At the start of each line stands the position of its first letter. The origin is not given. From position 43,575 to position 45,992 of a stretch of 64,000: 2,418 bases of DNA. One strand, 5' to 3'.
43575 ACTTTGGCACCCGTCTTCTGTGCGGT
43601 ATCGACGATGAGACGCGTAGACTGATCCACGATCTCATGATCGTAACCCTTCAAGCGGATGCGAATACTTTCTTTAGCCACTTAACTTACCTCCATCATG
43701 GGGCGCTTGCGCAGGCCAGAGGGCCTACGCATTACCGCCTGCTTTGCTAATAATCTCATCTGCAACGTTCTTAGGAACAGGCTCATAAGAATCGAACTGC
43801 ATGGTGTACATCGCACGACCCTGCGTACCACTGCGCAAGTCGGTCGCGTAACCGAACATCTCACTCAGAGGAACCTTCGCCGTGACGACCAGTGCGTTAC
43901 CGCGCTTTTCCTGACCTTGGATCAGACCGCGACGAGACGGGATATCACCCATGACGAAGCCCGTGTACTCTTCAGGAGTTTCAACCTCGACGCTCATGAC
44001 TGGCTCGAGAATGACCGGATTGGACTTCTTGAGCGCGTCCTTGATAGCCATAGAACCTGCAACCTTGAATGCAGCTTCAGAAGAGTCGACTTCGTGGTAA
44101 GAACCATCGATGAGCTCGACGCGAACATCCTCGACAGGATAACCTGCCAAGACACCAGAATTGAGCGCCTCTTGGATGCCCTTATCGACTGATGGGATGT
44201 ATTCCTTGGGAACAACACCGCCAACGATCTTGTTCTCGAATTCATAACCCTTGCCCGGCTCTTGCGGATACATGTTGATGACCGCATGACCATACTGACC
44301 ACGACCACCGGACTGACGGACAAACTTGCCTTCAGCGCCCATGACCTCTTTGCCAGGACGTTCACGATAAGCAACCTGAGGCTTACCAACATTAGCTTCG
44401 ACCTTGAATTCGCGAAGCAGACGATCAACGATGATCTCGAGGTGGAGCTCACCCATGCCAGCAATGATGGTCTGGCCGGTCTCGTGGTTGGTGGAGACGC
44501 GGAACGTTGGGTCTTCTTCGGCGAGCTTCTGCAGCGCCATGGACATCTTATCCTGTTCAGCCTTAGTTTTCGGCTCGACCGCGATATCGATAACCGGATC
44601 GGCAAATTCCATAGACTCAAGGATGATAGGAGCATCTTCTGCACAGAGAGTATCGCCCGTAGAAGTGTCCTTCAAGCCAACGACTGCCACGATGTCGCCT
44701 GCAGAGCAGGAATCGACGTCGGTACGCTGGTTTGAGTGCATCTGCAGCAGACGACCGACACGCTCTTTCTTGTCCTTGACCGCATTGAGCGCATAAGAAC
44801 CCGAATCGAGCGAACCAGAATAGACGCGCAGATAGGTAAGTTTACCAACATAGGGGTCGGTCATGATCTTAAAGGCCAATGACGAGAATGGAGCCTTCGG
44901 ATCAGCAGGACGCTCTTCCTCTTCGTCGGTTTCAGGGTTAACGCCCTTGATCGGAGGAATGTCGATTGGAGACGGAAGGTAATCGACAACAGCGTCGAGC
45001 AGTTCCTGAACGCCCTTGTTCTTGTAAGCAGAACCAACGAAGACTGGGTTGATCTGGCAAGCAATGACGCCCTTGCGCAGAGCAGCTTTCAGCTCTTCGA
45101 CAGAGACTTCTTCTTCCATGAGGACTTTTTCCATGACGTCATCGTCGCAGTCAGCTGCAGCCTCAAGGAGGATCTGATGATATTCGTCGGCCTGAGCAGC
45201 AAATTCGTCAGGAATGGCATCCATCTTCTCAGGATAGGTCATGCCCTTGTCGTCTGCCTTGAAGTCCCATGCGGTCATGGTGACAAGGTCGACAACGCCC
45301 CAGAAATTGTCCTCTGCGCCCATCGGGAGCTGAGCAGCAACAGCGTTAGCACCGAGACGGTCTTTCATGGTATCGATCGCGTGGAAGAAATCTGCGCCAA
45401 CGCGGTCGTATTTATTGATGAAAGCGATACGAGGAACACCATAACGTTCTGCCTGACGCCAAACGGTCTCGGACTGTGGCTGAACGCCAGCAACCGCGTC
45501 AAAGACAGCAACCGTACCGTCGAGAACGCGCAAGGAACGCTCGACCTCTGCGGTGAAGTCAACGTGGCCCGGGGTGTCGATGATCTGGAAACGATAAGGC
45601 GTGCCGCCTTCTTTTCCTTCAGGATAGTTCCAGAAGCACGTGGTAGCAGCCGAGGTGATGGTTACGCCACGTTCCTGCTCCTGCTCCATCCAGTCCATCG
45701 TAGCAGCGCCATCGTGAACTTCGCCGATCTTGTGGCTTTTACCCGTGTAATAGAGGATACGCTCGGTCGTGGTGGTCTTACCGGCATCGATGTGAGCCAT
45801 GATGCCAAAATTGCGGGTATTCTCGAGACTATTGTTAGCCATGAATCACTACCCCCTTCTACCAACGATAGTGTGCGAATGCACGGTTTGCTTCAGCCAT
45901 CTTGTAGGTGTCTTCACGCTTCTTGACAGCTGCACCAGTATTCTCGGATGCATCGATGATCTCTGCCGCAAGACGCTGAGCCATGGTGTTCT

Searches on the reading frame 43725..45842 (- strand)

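Call 85: search_protein_families(library=pfam, proteins=[window:43725-45842:-], max_evalue=0.00001)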
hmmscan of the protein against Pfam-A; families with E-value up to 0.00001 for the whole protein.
window:43725-45842:- (705 aa): 7 families
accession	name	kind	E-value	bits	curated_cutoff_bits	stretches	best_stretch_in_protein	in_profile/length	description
PF00009.33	GTP_EFTU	-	7.5e-64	215.2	26.5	1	8-291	2-188/188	Elongation factor Tu GTP binding domain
PF03764.24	EFG_IV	-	1.4e-46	157.7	24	1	488-607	1-120/121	Elongation factor G, domain IV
PF14492.12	EFG_III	-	2e-33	114.7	27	1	413-487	1-75/75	Elongation Factor G, domain III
PF00679.30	EFG_C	-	1.8e-29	102.1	27.9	1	611-696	2-88/89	Elongation factor G C-terminus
PF03144.31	GTP_EFTU_D2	-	7.2e-17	62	30.3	1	333-400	1-73/73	Elongation factor Tu domain 2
PF22042.2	EF-G_D2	-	7.2e-17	61.7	27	1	318-401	1-83/84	Elongation factor G domain 2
PF16658.11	RF3_C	-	2.9e-06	27.6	40.1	1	422-489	15-82/132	Class II release factor RF3, C-terminal domain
